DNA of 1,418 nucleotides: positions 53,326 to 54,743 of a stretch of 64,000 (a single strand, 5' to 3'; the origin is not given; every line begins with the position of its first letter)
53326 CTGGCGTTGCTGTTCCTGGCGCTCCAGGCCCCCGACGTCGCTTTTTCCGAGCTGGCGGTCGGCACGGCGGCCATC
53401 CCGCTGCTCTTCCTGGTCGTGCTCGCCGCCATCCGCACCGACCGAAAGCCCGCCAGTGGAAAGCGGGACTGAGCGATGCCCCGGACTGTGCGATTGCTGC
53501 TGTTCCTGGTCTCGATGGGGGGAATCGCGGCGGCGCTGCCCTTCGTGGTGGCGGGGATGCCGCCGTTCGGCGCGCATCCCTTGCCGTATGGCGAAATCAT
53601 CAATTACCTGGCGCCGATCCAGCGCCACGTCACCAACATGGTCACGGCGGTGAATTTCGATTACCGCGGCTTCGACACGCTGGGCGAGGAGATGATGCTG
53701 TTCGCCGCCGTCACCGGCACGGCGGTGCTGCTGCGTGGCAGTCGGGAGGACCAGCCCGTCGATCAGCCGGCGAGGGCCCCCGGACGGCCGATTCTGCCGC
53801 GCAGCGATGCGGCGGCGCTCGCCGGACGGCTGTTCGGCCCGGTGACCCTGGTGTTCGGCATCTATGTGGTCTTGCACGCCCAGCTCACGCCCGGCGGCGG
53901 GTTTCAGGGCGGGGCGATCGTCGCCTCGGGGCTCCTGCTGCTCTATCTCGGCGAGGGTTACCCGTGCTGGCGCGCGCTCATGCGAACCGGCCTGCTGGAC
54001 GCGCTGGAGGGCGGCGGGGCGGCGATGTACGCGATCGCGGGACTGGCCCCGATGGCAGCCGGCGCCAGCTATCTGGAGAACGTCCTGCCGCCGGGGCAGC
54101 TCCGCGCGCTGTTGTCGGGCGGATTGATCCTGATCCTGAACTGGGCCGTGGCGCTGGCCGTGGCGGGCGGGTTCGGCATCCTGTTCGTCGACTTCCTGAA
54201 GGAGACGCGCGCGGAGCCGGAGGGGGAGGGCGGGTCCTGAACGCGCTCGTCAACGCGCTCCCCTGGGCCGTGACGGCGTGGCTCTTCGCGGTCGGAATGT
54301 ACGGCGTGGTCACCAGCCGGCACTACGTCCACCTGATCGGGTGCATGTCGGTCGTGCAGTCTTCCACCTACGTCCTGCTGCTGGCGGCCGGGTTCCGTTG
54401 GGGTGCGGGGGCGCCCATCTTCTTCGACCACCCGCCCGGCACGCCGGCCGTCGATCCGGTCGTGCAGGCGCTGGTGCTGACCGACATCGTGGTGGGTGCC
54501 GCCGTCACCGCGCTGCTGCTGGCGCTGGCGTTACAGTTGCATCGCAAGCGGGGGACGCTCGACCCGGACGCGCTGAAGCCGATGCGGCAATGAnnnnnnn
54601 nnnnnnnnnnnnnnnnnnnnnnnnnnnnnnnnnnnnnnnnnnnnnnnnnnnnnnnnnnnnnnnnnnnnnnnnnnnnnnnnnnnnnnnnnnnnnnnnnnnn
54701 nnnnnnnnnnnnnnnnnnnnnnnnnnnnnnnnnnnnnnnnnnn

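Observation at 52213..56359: Stand-alone Mbh-type Mrp module (E-F-G-DUF4040-B-C-D) with a single pump subunit and no MrpA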

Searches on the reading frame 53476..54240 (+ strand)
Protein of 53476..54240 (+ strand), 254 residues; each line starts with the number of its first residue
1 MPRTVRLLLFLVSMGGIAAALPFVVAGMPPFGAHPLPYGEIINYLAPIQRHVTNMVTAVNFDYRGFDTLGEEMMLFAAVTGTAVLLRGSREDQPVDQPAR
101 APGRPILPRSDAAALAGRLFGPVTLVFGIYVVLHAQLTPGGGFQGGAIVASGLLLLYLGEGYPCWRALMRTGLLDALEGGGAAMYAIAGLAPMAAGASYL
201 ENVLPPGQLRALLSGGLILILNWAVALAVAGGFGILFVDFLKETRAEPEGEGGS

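Call 5: search_protein_families(library=pfam, proteins=[window:53476-54240:+], max_evalue=0.01)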
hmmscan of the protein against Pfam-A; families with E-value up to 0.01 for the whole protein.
window:53476-54240:+ (254 aa): 2 families
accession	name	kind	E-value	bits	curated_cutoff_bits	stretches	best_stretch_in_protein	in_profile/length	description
PF04039.18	MnhB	-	1.5e-21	77.4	22.5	1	116-233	5-125/127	Domain related to MnhB subunit of Na+/H+ antiporter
PF20501.3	MbhE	-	0.00035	21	27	1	48-90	43-85/98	MBH, subunit E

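Call 6: search_protein_families(library=ncbifam, proteins=[window:53476-54240:+], max_evalue=0.01)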
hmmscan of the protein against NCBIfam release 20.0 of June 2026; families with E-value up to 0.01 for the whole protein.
window:53476-54240:+ (254 aa): 20 families
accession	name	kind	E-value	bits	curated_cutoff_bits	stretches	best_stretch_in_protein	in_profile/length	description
NF009161.0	PRK12507.1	equivalog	4.5e-25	88.5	272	1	23-244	108-333/336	putative monovalent cation/H+ antiporter subunit B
NF009217.0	PRK12567.1-1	equivalog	2e-23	83.1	268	1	49-243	48-234/238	putative monovalent cation/H+ antiporter subunit B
NF009229.0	PRK12579.1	equivalog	1.8e-18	67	229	2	124-233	123-237/258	putative monovalent cation/H+ antiporter subunit B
NF006248.0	PRK08386.1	subfamily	9.3e-17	61.3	92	1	116-241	10-144/151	putative monovalent cation/H+ antiporter subunit B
NF009162.0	PRK12508.1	equivalog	1.4e-16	60.9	120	1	118-243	12-136/139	Na(+)/H(+) antiporter subunit B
NF009288.0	PRK12648.1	equivalog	1.3e-14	53.2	1104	1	53-202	740-892/954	monovalent cation/H+ antiporter subunit A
NF006249.0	PRK08387.1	equivalog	4.6e-13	49.7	111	1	117-239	11-125/133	putative monovalent cation/H+ antiporter subunit B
NF009160.0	PRK12505.1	equivalog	6.5e-13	48.5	140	1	118-206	34-122/179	putative monovalent cation/H+ antiporter subunit B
NF009290.0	PRK12650.1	equivalog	6.9e-13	47.4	980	1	50-203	727-879/966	DUF4040 family protein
NF009219.0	PRK12567.1-3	equivalog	8.5e-12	45.1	179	1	37-233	27-206/220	putative monovalent cation/H+ antiporter subunit B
NF009159.0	PRK12504.1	equivalog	2.4e-10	40.6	141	1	10-89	92-175/178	DUF4040 domain-containing protein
NF004924.0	PRK06281.1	equivalog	5.4e-09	36.1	137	1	125-223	17-113/154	putative monovalent cation/H+ antiporter subunit B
NF009284.0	PRK12644.1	equivalog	2.6e-08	32.4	962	2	115-203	821-908/975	Na+/H+ antiporter subunit A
NF009224.0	PRK12574.1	equivalog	8.8e-08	32.6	171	1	122-203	17-97/141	monovalent cation/H+ antiporter subunit B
NF009223.0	PRK12573.1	subfamily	2.4e-07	30.9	152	1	123-212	18-106/140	Na(+)/H(+) antiporter subunit B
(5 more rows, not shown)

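Call 75: search_solved_structures(query=window:53476-54240:+, max_evalue=0.01, show_alignments=1)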
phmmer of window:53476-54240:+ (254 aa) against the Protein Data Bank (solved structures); distinct sequences matched with E-value up to 0.01: 4.
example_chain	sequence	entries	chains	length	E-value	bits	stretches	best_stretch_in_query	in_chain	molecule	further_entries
6u8y_E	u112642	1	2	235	2.3e-20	76.3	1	29-242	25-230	Monovalent cation/H+ antiporter subunit B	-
6cfw_F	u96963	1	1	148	3.7e-10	42.9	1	118-233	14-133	Monovalent cation/H+ antiporter subunit B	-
6cfw_E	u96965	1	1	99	3.8e-08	36.3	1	51-92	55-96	MBH subunit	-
7qru_B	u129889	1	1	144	0.00029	23.6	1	121-205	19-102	Na(+)/H(+) antiporter subunit B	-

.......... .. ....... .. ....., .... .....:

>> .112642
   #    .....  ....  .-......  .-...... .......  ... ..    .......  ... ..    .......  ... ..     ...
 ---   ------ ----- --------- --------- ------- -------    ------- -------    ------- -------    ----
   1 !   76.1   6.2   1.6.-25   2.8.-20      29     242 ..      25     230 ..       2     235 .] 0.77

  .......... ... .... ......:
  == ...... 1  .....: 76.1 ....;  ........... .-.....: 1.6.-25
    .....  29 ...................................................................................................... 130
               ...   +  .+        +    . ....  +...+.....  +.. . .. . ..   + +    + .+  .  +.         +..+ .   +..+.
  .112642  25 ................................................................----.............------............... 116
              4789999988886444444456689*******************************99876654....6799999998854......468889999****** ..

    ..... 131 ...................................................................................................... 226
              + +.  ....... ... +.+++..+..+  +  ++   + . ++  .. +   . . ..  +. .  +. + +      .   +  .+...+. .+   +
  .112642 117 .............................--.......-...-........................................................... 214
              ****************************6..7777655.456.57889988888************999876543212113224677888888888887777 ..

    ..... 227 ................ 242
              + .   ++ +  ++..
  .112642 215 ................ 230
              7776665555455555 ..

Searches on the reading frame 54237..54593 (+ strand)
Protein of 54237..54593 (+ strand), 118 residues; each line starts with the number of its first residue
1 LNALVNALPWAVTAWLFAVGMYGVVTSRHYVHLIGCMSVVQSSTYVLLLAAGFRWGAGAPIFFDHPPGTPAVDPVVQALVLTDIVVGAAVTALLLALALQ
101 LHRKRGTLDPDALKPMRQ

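Call 5: search_protein_families(library=pfam, proteins=[window:54237-54593:+], max_evalue=0.01)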
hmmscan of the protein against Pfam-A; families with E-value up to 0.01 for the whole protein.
window:54237-54593:+ (118 aa): 1 family
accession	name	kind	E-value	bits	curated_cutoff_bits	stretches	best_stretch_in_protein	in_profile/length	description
PF00420.29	Oxidored_q2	-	6.7e-19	67.9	26.1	1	12-116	5-93/95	NADH-ubiquinone/plastoquinone oxidoreductase chain 4L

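Call 6: search_protein_families(library=ncbifam, proteins=[window:54237-54593:+], max_evalue=0.01)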
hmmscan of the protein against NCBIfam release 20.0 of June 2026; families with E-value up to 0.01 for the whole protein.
window:54237-54593:+ (118 aa): 22 families
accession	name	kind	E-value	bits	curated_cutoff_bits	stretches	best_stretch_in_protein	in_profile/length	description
NF005621.0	PRK07375.1-6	equivalog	6.4e-20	71.2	126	1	6-117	7-117/120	putative monovalent cation/H+ antiporter subunit C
NF006250.0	PRK08388.1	equivalog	9.2e-16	58.4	137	1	13-117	9-118/119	putative monovalent cation/H+ antiporter subunit C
NF005620.0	PRK07375.1-5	equivalog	1.6e-13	50.7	91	1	17-113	12-107/113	putative monovalent cation/H+ antiporter subunit C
NF009304.0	PRK12661.1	equivalog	2.2e-12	47.2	152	1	69-117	91-139/140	putative monovalent cation/H+ antiporter subunit C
NF005619.0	PRK07375.1-4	equivalog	3.4e-12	46.7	145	1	11-109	7-103/111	Na+/H+ antiporter subunit C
TIGR00941.1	2a6301s03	subfamily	3.5e-12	46.8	161.2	1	12-107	8-100/104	multicomponent Na+:H+ antiporter, MnhC subunit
NF006372.0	PRK08600.1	equivalog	1.2e-11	44.7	127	1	12-113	8-106/113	Na(+)/H(+) antiporter subunit C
NF005622.0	PRK07375.2-1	equivalog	1.3e-11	45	185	1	12-111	6-102/179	putative monovalent cation/H+ antiporter subunit C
NF006573.0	PRK09094.1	equivalog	1.4e-11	44.4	105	1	14-107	10-104/114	Na+/H+ antiporter subunit C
NF005624.0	PRK07375.2-3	equivalog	2.1e-11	43.9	95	1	8-107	6-103/105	cation:proton antiporter subunit C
NF005929.0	PRK07946.1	equivalog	3.5e-11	43.1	157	1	5-106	3-102/204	Na(+)/H(+) antiporter subunit C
NF005623.0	PRK07375.2-2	equivalog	4.3e-11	42.9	81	1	16-103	9-92/93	putative monovalent cation/H+ antiporter subunit C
NF005625.0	PRK07375.2-4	equivalog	2.4e-10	40.3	165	1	14-98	8-90/141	putative monovalent cation/H+ antiporter subunit C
NF005618.0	PRK07375.1-3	equivalog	2.6e-10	40.6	107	1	13-111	12-113/119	putative monovalent cation/H+ antiporter subunit C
NF009303.0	PRK12660.1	subfamily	3.7e-10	39.7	132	1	12-112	8-106/114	putative monovalent cation/H+ antiporter subunit C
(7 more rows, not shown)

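Call 54: search_solved_structures(query=A7, max_evalue=0.001, show_alignments=4)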
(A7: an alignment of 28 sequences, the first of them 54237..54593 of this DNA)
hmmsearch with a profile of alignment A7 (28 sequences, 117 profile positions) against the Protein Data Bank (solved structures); distinct sequences matched with E-value up to 0.001: 10.
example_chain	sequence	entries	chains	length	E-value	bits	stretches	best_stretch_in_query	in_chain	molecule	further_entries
6u8y_G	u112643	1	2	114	5.2e-25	90.7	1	9-117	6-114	Monovalent cation/H+ antiporter subunit C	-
6cfw_G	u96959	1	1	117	2.6e-21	78.8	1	6-117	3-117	Monovalent cation/H+ antiporter subunit C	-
7qru_C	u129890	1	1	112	8.3e-12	48.1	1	8-113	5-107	Na(+)/H(+) antiporter subunit C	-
6z16_C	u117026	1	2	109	6.6e-11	45.2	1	5-106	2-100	Multisubunit Na+/H+ antiporter, C subunit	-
7d3u_C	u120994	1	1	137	1.4e-06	31.3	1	10-98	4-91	Monovalent Na+/H+ antiporter subunit C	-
7wff_E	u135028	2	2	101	1.4e-06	31.3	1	10-42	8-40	NAD(P)H-quinone oxidoreductase subunit 4L, chloroplastic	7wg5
6hum_E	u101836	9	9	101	2.2e-06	30.7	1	9-115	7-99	NAD(P)H-quinone oxidoreductase subunit 4L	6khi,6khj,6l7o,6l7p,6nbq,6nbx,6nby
9grx_E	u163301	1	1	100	4.9e-06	29.5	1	10-43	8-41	NAD(P)H-quinone oxidoreductase subunit 4L, chloroplastic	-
7eu3_E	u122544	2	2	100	1.4e-05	28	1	10-47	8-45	NAD(P)H-quinone oxidoreductase subunit 4L, chloroplastic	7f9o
3rko_K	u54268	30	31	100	9.4e-05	25.4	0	9-55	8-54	NADH-QUINONE OXIDOREDUCTASE SUBUNIT K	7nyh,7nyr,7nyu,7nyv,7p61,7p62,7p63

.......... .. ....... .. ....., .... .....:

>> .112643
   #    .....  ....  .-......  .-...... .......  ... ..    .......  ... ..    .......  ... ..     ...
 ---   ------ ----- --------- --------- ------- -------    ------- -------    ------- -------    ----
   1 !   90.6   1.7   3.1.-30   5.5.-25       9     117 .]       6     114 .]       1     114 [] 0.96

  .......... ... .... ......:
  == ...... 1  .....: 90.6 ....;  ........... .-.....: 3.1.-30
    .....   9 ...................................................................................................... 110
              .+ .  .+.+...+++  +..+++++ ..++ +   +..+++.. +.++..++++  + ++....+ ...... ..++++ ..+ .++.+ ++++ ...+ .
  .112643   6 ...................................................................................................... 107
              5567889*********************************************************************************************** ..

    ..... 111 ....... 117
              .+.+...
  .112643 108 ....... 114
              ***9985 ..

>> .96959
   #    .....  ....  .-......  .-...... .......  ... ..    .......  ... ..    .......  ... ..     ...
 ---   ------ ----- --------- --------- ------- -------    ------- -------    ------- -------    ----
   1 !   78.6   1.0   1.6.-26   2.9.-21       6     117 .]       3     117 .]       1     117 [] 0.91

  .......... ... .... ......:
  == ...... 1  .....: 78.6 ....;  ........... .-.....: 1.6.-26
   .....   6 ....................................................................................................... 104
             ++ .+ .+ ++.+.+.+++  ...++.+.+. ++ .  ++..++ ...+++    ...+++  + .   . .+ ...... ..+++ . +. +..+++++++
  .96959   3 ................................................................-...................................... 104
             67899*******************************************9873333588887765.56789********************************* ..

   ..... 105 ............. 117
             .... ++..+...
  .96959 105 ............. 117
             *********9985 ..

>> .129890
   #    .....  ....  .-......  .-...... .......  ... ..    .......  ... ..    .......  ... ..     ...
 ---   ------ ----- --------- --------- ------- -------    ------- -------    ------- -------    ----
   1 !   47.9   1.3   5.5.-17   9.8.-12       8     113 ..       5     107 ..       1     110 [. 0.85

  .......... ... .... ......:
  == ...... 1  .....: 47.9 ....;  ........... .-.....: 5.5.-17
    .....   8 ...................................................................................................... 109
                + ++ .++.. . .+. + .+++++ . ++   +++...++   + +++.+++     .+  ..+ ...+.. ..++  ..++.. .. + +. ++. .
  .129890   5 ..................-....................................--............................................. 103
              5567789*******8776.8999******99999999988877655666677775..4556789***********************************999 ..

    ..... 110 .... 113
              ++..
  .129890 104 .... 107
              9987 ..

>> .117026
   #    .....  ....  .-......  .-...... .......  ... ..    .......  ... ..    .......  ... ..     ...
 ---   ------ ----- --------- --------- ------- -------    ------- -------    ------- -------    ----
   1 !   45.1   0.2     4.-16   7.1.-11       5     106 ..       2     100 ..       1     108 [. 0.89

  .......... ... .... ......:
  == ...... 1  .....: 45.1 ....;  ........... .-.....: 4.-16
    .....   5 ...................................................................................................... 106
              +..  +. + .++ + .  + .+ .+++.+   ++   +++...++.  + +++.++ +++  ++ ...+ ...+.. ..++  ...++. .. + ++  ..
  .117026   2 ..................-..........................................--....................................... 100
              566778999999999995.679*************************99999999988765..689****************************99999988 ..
